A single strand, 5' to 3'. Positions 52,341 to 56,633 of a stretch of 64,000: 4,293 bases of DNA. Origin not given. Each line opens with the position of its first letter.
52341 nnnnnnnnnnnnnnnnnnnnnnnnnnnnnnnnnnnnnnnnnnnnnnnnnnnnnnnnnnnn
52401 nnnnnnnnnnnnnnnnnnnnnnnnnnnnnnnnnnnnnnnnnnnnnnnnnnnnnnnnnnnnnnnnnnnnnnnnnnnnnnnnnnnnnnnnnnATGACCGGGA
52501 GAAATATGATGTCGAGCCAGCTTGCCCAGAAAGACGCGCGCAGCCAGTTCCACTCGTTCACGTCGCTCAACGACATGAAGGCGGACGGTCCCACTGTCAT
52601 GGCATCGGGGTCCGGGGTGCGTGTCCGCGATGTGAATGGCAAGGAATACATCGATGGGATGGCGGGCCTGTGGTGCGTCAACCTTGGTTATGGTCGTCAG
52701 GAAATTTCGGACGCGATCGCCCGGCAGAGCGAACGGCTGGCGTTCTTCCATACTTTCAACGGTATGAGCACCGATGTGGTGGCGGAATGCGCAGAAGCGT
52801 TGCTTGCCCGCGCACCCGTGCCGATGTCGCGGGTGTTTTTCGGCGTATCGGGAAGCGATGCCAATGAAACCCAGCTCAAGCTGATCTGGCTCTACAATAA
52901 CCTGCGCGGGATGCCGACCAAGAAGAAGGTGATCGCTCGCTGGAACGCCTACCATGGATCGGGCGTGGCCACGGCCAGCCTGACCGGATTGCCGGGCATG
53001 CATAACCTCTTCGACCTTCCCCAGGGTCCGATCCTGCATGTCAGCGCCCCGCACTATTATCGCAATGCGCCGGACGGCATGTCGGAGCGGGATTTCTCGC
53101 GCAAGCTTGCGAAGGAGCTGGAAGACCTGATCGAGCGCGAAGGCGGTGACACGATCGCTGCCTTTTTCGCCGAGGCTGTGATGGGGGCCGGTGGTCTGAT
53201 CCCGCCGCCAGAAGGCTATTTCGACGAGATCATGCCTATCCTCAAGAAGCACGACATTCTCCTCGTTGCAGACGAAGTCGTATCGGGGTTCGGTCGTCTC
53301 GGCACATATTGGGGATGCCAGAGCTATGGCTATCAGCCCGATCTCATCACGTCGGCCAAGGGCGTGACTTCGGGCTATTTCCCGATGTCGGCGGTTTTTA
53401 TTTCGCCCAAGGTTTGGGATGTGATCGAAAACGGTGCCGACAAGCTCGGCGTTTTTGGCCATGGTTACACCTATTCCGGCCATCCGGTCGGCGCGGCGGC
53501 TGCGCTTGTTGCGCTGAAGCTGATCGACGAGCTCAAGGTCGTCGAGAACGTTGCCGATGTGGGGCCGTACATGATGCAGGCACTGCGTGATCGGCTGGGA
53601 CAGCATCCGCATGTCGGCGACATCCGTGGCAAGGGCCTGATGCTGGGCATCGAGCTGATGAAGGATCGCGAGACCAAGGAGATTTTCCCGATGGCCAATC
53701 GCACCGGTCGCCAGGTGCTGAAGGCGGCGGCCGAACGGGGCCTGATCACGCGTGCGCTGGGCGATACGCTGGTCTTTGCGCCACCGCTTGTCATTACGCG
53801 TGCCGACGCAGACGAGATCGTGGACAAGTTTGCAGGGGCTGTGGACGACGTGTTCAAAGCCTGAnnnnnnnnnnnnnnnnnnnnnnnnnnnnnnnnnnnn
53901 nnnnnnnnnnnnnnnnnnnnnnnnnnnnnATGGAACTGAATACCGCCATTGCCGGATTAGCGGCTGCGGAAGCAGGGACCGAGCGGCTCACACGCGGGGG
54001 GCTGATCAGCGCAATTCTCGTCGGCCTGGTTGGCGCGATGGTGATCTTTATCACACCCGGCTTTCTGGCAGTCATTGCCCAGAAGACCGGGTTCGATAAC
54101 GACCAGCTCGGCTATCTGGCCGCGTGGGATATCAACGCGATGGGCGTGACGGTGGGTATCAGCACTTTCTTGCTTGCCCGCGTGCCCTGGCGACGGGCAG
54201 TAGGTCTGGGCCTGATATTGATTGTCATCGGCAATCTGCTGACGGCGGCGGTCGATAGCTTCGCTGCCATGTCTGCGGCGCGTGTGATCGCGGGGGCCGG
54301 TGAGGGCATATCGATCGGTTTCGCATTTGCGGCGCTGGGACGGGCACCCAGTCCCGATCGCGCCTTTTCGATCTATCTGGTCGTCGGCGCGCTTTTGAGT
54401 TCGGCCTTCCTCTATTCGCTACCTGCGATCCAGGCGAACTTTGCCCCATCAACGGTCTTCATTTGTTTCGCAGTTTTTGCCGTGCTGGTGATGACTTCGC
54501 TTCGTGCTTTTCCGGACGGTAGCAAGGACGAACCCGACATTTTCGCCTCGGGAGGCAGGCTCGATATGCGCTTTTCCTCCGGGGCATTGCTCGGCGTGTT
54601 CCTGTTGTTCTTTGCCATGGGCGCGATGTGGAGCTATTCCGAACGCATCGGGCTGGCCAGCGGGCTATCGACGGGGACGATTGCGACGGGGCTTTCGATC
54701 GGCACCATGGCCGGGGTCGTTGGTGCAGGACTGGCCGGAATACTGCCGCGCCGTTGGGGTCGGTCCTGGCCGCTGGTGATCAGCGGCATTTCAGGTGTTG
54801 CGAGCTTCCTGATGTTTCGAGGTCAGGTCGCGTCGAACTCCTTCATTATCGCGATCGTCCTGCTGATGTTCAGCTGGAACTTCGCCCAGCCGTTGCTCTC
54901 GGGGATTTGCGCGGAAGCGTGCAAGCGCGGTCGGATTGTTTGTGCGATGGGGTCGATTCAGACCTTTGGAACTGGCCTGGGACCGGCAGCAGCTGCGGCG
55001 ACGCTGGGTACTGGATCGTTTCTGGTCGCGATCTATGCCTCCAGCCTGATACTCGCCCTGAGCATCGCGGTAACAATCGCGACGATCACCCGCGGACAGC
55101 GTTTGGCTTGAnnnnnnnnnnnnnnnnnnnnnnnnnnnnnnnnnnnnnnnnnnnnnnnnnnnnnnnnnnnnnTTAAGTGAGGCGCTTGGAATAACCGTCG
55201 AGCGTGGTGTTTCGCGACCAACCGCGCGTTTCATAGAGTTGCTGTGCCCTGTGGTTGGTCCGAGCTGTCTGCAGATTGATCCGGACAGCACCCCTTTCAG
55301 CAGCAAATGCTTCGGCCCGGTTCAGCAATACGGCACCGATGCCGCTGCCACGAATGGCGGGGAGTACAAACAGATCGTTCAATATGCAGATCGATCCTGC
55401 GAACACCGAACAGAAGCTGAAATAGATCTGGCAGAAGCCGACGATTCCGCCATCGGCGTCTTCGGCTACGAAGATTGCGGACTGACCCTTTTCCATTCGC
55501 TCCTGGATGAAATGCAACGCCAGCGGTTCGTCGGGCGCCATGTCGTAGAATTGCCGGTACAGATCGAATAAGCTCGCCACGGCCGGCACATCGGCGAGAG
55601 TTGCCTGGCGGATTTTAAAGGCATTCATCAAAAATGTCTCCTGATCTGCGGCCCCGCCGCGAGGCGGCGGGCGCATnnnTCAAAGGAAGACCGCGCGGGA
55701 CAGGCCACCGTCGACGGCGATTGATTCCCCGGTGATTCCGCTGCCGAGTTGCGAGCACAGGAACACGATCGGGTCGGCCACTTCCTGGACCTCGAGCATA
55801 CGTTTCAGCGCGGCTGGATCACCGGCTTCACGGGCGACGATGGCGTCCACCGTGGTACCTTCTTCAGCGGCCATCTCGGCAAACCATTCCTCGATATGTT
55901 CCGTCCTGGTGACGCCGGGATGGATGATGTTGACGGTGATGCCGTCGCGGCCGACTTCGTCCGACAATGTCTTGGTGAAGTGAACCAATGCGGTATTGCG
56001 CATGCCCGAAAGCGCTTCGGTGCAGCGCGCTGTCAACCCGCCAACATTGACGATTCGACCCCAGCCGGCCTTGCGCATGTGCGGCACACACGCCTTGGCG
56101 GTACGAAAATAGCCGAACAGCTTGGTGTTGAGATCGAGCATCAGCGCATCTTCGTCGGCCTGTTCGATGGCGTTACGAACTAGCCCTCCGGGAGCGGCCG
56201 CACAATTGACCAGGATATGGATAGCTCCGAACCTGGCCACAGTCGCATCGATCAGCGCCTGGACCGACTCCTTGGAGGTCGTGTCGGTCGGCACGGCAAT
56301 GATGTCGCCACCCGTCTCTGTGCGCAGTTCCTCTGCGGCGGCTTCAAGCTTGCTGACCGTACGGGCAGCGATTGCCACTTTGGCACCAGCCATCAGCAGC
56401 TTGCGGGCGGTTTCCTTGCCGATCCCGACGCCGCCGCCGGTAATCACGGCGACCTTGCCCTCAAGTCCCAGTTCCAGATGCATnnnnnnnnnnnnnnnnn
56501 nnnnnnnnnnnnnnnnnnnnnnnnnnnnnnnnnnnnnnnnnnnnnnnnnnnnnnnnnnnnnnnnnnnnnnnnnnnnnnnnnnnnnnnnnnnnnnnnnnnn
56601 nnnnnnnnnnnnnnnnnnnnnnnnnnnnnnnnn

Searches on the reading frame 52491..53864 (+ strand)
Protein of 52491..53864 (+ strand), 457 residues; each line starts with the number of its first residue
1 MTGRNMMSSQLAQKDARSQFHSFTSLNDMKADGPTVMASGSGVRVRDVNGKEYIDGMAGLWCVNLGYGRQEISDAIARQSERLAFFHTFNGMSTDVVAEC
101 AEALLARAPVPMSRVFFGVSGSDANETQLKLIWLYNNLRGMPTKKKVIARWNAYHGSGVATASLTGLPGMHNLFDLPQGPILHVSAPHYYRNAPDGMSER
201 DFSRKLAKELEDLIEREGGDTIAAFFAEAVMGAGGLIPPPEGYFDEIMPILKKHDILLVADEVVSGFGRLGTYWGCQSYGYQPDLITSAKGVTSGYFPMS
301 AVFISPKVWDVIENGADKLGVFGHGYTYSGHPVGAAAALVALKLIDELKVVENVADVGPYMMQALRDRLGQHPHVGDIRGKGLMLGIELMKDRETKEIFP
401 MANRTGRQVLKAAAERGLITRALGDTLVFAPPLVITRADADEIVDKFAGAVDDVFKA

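Call 11: search_protein_families(library=pfam, proteins=[window:52491-53864:+])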
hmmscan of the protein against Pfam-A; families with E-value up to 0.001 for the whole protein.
window:52491-53864:+ (457 aa): 1 family
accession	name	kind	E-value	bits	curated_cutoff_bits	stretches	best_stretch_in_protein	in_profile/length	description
PF00202.27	Aminotran_3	-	4e-91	306.1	30.5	1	35-450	11-402/403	Aminotransferase class-III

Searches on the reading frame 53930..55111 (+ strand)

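Call 11: search_protein_families(library=pfam, proteins=[window:53930-55111:+])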
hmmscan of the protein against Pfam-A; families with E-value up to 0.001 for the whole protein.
window:53930-55111:+ (393 aa): 1 family
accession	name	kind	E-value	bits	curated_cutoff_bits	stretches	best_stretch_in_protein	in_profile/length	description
PF07690.21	MFS_1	-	5.6e-15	55.5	33.4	1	30-352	3-347/347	Major Facilitator Superfamily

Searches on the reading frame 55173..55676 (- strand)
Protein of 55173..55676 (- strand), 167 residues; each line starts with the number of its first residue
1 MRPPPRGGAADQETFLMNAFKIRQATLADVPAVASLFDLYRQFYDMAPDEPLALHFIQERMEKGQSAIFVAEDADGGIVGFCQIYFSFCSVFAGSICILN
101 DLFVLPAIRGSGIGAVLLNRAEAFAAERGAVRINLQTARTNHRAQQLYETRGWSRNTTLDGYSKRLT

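Call 11: search_protein_families(library=pfam, proteins=[window:55173-55676:-])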
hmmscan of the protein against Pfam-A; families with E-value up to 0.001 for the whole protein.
window:55173-55676:- (167 aa): 3 families
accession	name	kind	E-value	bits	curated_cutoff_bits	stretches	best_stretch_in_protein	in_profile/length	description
PF00583.31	Acetyltransf_1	-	4.9e-17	62.7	20.7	1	35-153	3-116/116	Acetyltransferase (GNAT) family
PF13508.13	Acetyltransf_7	-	3e-14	53.6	27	1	66-154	3-83/84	Acetyltransferase (GNAT) domain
PF13673.13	Acetyltransf_10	-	1.4e-08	35.2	23.6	1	57-155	22-109/128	Acetyltransferase (GNAT) domain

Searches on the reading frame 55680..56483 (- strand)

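Call 11: search_protein_families(library=pfam, proteins=[window:55680-56483:-])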
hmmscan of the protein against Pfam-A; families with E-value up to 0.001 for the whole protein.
window:55680-56483:- (267 aa): 3 families
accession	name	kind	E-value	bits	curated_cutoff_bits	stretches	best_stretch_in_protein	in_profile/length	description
PF13561.12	adh_short_C2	-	3.5e-43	148.3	27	1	20-262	7-236/236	Enoyl-(Acyl carrier protein) reductase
PF00106.31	adh_short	-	2.4e-40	138.6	26.6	1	10-202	1-192/195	short chain dehydrogenase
PF08659.16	KR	-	3.3e-09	37.4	22.6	1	13-124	4-115/180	KR domain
